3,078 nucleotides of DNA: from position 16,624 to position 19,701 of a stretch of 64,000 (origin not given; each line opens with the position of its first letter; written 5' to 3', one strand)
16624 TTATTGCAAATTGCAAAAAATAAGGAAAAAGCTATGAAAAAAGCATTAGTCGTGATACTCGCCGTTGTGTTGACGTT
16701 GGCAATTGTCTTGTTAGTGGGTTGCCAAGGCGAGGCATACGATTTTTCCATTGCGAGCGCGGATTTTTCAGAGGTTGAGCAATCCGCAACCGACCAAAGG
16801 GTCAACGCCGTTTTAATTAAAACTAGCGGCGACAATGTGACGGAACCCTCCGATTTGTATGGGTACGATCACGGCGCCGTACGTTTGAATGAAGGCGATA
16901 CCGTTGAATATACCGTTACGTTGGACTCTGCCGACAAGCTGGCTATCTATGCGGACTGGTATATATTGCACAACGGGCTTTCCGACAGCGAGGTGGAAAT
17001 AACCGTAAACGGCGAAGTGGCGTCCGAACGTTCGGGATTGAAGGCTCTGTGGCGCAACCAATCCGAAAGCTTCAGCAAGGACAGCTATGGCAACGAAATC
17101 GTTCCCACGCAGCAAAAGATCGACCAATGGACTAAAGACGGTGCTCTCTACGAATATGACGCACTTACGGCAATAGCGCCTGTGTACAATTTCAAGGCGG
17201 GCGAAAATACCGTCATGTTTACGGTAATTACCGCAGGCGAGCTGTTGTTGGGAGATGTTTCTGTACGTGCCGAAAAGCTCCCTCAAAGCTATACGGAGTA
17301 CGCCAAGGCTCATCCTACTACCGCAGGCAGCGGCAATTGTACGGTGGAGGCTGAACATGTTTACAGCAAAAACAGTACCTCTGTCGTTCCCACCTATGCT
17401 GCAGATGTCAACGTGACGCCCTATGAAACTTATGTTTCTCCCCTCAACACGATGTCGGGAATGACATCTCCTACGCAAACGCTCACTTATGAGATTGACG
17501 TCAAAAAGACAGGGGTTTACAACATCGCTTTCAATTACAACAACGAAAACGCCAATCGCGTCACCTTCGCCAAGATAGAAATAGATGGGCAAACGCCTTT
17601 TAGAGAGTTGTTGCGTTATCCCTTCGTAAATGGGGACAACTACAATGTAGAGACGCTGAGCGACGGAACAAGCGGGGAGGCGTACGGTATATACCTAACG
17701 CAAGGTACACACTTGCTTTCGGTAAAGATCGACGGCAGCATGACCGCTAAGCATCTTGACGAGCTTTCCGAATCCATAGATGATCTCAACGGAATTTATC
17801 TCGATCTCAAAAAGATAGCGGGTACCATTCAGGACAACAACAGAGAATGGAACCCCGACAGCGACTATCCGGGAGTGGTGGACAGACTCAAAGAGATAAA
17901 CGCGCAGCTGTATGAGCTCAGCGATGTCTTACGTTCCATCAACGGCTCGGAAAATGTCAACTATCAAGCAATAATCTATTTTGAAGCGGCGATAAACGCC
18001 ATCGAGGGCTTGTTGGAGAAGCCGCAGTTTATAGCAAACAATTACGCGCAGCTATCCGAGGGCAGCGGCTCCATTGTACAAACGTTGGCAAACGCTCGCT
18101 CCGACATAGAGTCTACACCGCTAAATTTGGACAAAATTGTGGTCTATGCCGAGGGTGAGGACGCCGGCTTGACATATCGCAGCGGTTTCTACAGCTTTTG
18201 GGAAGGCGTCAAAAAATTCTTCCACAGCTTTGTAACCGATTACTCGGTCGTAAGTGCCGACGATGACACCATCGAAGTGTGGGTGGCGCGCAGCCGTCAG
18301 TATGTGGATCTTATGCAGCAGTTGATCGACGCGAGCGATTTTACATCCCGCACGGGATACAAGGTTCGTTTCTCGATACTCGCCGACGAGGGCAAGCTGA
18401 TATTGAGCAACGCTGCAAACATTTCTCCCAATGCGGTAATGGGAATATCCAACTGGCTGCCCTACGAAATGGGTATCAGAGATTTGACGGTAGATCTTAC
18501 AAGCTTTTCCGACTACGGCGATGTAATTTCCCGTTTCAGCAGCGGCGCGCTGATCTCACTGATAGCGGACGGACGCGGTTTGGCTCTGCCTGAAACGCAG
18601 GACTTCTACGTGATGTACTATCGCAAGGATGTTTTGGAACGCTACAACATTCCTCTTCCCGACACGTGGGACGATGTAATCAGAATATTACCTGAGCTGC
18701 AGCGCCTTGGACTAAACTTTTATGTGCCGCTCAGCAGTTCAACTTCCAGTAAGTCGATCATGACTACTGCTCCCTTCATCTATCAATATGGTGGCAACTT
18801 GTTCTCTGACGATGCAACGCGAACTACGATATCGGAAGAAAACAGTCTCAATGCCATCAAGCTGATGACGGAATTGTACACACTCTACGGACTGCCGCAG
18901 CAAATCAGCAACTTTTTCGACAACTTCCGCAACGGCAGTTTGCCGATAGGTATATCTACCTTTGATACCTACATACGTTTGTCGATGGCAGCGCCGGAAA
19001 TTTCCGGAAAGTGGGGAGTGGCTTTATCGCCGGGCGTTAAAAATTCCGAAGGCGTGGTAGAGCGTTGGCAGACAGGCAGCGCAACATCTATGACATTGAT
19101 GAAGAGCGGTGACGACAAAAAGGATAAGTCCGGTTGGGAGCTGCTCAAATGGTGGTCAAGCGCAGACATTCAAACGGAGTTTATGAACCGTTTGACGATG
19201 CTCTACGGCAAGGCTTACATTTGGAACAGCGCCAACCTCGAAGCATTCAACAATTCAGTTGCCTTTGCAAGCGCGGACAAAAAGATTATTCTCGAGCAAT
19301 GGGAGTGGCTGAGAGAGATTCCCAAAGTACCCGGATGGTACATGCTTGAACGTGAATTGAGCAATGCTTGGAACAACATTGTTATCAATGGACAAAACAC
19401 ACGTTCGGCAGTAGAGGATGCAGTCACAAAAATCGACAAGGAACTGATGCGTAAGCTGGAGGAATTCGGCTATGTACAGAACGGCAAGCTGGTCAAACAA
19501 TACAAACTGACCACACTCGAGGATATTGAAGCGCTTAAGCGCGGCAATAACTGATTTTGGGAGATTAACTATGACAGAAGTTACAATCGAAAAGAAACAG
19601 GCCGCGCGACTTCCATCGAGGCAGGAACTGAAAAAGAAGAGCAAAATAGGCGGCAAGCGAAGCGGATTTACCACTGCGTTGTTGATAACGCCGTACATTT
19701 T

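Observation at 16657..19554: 965-aa lipoprotein fusing CBM-like modules to an ABC solute-binding domain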

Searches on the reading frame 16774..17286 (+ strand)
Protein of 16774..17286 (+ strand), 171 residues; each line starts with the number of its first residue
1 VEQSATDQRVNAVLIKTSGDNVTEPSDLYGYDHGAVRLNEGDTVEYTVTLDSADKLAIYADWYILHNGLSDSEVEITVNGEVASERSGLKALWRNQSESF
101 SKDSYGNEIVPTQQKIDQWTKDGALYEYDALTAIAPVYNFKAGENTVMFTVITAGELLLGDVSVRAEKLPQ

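Call 45: search_solved_structures(query=A4, max_evalue=10, show_alignments=2)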
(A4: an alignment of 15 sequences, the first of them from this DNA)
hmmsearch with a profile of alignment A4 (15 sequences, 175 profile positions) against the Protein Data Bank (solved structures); distinct sequences matched with E-value up to 10: 24.
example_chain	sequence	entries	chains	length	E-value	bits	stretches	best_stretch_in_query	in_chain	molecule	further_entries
3wnl_A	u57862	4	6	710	8.2e-05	25.6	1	24-88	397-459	Cycloisomaltooligosaccharide glucanotransferase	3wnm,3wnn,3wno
3wnk_A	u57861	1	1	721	8.5e-05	25.5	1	24-88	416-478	Cycloisomaltooligosaccharide glucanotransferase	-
3wnp_A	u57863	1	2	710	0.00019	24.4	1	24-87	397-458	Cycloisomaltooligosaccharide glucanotransferase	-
2w47_A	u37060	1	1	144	0.00024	24.1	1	42-115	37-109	LIPOLYTIC ENZYME, G-D-S-L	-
2w1w_A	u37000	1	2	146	0.00025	24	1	42-115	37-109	LIPOLYTIC ENZYME, G-D-S-L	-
2vzp_A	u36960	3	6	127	0.00043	23.3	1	43-84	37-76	EXO-BETA-D-GLUCOSAMINIDASE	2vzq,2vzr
5x7o_A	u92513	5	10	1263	0.011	18.6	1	31-84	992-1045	Glycoside hydrolase family 31 alpha-glucosidase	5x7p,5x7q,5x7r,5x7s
2vzo_A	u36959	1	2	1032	0.02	17.8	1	43-84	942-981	EXO-BETA-D-GLUCOSAMINIDASE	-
2vzs_A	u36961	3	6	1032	0.02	17.8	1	43-84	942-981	EXO-BETA-D-GLUCOSAMINIDASE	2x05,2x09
2vzt_A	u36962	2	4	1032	0.02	17.8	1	43-84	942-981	EXO-BETA-D-GLUCOSAMINIDASE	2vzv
2vzu_A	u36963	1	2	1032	0.02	17.8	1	43-84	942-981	EXO-BETA-D-GLUCOSAMINIDASE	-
3zm8_A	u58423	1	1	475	0.12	15.3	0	140-171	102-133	GH26 ENDO-BETA-1,4-MANNANASE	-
2cdo_A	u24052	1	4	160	0.14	15.1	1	31-82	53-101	BETA-AGARASE 1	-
2cdp_A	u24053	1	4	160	0.21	14.5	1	31-82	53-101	BETA-AGARASE 1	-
6f2p_A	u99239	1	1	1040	0.37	13.7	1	39-80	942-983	Paenibacillus xanthan lyase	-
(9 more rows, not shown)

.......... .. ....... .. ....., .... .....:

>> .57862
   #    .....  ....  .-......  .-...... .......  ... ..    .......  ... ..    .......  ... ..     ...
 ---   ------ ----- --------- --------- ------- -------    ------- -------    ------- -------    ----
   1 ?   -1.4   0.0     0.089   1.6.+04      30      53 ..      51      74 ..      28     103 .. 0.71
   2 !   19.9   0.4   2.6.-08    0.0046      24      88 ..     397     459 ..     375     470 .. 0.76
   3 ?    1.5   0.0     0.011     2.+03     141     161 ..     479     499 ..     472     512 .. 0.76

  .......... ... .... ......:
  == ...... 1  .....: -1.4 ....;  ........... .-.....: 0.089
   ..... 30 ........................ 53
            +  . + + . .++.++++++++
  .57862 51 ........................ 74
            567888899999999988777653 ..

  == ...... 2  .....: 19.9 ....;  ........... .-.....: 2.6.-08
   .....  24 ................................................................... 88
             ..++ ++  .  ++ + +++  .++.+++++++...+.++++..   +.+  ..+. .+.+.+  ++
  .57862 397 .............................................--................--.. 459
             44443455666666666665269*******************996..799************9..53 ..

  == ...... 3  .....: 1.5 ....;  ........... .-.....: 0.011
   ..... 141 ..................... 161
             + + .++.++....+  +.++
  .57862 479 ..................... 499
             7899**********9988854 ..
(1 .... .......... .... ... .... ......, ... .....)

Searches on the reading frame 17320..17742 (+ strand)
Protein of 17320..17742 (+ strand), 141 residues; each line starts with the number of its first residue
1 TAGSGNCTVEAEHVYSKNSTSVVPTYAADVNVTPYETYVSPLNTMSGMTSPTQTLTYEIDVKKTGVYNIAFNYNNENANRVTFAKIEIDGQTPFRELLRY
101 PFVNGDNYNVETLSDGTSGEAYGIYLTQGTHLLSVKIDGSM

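Call 44: search_solved_structures(query=A3, max_evalue=10, show_alignments=2)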
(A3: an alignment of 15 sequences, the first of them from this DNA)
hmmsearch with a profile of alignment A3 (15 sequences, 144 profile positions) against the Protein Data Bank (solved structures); distinct sequences matched with E-value up to 10: 36.
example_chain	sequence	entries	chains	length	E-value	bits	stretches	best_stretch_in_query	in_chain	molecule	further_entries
5x7g_A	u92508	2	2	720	2.1e-08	37.3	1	47-143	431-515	Cycloisomaltooligosaccharide glucanotransferase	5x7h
8zvk_A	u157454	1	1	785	2.8e-05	27.2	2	51-88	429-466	AaBgIC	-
3wnl_A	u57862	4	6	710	0.00021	24.4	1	47-141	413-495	Cycloisomaltooligosaccharide glucanotransferase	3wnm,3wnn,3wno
3wnk_A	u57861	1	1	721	0.00021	24.4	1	47-141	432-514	Cycloisomaltooligosaccharide glucanotransferase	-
3wnp_A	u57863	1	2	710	0.00034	23.7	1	47-140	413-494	Cycloisomaltooligosaccharide glucanotransferase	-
9ju0_AAA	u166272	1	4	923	0.00082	22.5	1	56-138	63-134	Dextran dextrinase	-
2w47_A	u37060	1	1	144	0.0033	20.5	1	52-98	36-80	LIPOLYTIC ENZYME, G-D-S-L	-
2w1w_A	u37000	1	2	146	0.0034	20.5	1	52-98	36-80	LIPOLYTIC ENZYME, G-D-S-L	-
2cdo_A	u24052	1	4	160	0.034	17.2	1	20-139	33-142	BETA-AGARASE 1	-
2cdp_A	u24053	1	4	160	0.036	17.1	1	8-139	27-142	BETA-AGARASE 1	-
2vzp_A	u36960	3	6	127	0.054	16.6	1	53-96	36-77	EXO-BETA-D-GLUCOSAMINIDASE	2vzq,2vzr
2y8k_A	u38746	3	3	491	0.062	16.3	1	49-76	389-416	CARBOHYDRATE BINDING FAMILY 6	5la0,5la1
5la2_A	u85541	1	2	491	0.063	16.3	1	49-76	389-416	Carbohydrate binding family 6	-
5g56_A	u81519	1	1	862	0.098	15.7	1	49-76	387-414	CARBOHYDRATE BINDING FAMILY 6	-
9cjh_A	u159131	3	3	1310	0.12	15.4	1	30-77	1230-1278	CRISPR-associated endonuclease Cas12a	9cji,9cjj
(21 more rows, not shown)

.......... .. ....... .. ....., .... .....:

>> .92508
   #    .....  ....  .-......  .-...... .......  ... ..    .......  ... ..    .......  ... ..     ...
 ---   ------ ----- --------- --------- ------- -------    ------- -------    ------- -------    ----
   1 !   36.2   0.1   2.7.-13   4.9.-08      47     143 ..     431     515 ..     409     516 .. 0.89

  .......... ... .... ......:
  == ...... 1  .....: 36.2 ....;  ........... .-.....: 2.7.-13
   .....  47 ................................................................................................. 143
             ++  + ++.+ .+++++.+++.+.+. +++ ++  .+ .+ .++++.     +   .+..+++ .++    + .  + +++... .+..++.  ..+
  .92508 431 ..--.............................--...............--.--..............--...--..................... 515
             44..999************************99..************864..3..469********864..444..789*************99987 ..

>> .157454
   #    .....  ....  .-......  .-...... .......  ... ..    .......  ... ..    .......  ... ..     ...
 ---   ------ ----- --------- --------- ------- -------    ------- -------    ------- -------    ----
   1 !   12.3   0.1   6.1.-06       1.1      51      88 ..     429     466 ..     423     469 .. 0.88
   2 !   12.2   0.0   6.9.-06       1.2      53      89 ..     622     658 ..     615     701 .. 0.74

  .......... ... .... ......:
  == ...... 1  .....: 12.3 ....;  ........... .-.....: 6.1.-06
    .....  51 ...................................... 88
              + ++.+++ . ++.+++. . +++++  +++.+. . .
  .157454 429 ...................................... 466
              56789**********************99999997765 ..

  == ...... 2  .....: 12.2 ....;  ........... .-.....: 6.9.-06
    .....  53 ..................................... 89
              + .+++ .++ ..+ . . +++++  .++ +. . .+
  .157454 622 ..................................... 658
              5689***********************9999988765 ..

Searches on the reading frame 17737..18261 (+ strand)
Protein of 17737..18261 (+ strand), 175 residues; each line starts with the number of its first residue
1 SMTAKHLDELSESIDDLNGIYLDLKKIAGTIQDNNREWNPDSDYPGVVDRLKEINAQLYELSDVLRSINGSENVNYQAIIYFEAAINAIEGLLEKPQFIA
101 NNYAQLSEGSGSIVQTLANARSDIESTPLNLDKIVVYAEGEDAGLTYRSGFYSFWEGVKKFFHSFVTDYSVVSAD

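Call 70: search_solved_structures(query=A6, max_evalue=10)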
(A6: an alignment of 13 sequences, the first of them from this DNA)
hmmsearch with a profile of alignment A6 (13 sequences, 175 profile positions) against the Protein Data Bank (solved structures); distinct sequences matched with E-value up to 10: 68 (the best 60 are shown).
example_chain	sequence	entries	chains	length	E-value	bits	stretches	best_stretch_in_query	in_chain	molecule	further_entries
8a3k_UNK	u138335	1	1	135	3.7e-07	33.2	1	43-114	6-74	sc-apCC-4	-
8qae_A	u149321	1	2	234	5.2e-06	29.4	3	3-108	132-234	sc-apCC-6-SLLA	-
8p4y_A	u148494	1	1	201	4.4e-05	26.4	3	43-111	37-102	Protein origami triangle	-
2yny_A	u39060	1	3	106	0.00081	22.3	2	82-118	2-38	GENERAL CONTROL PROTEIN GCN4, PUTATIVE INNER MEMBRANE PROTEIN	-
9r1k_A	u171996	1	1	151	0.0021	21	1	45-114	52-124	sc-apCC-4-A7F-1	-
2xzr_A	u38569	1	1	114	0.0052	19.7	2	82-125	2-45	IMMUNOGLOBULIN-BINDING PROTEIN EIBD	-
6gaj_A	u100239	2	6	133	0.0074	19.2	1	39-132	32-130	Outer capsid protein sigma-1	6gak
6gao_A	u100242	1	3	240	0.0084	19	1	39-135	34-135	Outer capsid protein sigma-1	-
5apx_A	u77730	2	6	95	0.015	18.2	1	42-107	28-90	GENERAL CONTROL PROTEIN GCN4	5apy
9r1j_A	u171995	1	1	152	0.015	18.2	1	45-114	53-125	sc-apCC-4-NR-1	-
6b7n_A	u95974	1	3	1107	0.019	17.8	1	44-109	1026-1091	Spike protein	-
3wpo_A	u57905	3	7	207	0.037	16.9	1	82-131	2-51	Trimeric autotransporter adhesin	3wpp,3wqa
5mqf_K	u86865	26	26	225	0.061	16.2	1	47-118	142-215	Pre-mRNA-splicing factor SPF27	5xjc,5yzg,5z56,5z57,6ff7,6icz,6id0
2yo2_A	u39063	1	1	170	0.069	16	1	82-118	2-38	GENERAL CONTROL PROTEIN GCN4, PUTATIVE INNER MEMBRANE PROTEIN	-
3wp8_A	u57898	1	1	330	0.095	15.5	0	82-141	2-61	Trimeric autotransporter adhesin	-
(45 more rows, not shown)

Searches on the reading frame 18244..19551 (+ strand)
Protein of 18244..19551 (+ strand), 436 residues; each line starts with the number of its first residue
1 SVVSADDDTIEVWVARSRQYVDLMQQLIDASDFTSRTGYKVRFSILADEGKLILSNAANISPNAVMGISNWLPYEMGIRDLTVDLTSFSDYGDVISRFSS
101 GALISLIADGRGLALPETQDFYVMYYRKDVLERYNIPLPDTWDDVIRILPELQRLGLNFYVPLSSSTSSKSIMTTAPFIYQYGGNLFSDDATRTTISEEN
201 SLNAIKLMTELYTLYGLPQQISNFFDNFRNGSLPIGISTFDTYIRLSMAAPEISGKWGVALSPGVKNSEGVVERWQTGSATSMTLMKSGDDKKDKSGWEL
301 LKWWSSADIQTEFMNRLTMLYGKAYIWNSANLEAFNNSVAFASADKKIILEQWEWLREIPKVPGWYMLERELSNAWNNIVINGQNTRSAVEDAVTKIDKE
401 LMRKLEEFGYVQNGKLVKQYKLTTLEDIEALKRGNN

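Call 65: search_solved_structures(query=window:18244-19551:+, max_evalue=1e-8, show_alignments=1)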
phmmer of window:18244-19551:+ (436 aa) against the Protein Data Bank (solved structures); distinct sequences matched with E-value up to 1e-8: 4.
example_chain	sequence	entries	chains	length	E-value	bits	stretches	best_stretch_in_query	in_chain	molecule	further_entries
5ysb_A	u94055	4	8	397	1.2e-12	50.7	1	4-407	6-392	Lin1841 protein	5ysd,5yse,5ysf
3uor_A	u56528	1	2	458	1.1e-11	47.5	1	46-404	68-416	ABC transporter sugar binding protein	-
6dtq_A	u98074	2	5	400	2.1e-11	46.7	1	81-260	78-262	maltose-binding protein MalE3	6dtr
5ci5_A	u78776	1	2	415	6e-09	38.5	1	115-313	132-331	Extracellular solute-binding protein family 1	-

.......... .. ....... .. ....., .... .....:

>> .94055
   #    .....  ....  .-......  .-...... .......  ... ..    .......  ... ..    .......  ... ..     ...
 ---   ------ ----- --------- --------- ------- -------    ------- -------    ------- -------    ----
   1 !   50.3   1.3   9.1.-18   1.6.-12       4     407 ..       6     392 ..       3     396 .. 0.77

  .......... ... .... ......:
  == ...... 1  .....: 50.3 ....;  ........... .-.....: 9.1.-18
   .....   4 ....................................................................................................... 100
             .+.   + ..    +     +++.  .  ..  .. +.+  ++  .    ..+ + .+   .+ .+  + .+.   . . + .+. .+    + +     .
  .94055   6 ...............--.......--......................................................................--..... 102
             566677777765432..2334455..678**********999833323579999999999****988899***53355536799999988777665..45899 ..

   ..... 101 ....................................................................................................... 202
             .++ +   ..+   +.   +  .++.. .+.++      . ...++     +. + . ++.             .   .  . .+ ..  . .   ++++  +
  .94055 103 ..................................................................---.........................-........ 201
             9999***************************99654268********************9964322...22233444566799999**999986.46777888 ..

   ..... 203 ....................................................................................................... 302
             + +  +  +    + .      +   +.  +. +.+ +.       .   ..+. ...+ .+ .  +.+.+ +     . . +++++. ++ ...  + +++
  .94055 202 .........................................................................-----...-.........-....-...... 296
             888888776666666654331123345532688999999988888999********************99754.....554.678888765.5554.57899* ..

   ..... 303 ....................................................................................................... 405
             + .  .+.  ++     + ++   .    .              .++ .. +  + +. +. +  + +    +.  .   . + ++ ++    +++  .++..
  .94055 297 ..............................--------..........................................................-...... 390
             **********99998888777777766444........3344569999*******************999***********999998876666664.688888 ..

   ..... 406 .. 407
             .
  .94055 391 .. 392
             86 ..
